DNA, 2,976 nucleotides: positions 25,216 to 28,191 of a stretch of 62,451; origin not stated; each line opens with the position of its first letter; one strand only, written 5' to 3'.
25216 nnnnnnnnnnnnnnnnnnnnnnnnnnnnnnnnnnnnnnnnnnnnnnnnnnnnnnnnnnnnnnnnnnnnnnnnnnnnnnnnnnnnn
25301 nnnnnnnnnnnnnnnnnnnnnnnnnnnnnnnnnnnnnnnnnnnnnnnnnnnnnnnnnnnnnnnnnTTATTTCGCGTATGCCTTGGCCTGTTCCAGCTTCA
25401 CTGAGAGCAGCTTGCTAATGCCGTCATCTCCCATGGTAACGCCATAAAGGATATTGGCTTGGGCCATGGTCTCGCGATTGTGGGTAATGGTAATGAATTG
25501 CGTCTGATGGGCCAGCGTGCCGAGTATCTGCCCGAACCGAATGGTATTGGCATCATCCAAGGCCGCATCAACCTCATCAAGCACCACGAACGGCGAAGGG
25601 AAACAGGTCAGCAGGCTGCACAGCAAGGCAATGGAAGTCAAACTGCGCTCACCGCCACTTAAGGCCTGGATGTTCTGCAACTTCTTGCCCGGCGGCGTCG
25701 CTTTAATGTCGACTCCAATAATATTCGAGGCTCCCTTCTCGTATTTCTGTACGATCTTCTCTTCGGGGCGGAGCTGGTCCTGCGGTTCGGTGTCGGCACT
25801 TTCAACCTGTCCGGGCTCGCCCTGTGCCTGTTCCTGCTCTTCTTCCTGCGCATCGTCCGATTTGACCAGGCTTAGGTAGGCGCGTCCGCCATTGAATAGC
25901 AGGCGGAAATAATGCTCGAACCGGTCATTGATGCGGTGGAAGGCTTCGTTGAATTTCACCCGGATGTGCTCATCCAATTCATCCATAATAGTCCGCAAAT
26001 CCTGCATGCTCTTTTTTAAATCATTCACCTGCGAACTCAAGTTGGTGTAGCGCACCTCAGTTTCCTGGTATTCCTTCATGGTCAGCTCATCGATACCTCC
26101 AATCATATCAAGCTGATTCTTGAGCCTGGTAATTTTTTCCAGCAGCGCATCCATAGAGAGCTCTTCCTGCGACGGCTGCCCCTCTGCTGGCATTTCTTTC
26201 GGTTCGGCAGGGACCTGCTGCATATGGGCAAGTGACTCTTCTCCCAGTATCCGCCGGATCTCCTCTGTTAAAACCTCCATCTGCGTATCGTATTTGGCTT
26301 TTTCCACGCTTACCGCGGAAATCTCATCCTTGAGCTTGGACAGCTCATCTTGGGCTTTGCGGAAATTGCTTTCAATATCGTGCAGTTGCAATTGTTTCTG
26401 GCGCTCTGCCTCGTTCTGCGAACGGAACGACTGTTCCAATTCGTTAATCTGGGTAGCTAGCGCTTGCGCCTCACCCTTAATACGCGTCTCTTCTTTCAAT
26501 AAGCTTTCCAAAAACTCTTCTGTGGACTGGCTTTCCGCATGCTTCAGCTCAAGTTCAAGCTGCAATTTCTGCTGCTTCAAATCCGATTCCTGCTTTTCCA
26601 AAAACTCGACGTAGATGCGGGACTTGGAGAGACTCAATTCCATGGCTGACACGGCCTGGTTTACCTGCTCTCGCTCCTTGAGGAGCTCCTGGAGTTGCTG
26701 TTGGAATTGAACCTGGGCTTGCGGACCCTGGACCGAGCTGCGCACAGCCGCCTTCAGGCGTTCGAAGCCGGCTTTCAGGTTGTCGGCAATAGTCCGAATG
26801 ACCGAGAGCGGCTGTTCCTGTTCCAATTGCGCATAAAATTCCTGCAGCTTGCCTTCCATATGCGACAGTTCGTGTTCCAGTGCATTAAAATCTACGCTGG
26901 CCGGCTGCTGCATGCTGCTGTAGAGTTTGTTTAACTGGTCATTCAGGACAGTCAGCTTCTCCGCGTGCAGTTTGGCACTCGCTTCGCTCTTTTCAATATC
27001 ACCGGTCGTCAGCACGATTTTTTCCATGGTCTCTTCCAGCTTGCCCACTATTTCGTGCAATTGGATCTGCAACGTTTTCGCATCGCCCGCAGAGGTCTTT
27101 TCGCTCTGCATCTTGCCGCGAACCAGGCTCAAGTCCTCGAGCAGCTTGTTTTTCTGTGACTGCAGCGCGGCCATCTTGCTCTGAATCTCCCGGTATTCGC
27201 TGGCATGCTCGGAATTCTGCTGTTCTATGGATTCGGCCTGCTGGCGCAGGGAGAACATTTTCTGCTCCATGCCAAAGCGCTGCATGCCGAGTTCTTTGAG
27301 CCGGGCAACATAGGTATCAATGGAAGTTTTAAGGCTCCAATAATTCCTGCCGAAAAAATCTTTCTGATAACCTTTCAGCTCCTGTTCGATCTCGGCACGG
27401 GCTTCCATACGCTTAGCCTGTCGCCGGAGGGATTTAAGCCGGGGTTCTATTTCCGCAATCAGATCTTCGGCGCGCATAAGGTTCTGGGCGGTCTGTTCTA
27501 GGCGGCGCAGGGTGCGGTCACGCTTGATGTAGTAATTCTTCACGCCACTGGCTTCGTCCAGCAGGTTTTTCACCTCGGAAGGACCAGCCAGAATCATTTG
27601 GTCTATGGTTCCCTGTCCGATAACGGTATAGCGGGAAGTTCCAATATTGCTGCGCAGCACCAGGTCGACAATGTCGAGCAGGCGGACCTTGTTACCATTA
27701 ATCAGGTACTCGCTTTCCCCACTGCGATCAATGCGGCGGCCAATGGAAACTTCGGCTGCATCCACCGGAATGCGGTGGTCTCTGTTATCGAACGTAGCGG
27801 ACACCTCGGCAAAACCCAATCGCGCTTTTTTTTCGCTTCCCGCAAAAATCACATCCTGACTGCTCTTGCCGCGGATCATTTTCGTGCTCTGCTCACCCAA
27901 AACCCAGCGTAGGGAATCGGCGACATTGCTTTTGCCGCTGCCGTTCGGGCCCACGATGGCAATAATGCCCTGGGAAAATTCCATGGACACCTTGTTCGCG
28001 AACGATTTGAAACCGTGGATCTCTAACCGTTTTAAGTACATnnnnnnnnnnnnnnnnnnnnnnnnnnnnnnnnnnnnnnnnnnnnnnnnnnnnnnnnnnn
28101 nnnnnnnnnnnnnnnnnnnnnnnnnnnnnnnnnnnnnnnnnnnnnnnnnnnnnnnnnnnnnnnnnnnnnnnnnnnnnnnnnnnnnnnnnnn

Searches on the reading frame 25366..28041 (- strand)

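Call 78: search_protein_families(library=pfam, proteins=[window:25366-28041:-], max_evalue=0.00001)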
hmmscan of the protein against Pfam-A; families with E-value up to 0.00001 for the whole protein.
window:25366-28041:- (891 aa): 4 families
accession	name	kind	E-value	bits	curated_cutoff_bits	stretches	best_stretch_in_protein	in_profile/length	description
PF02463.25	SMC_N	-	7.8e-67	225.4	40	1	2-876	1-219/220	RecF/RecN/SMC N terminal domain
PF13304.12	AAA_21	-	1.7e-11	45.2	27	0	26-93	1-58/304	AAA domain, putative AbiEii toxin, Type IV TA system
PF13175.12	AAA_15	-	1.4e-09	38.5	32.1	1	1-386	1-266/374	AAA ATPase domain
PF13476.12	AAA_23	-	1.6e-07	32.6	27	0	5-226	1-197/201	AAA domain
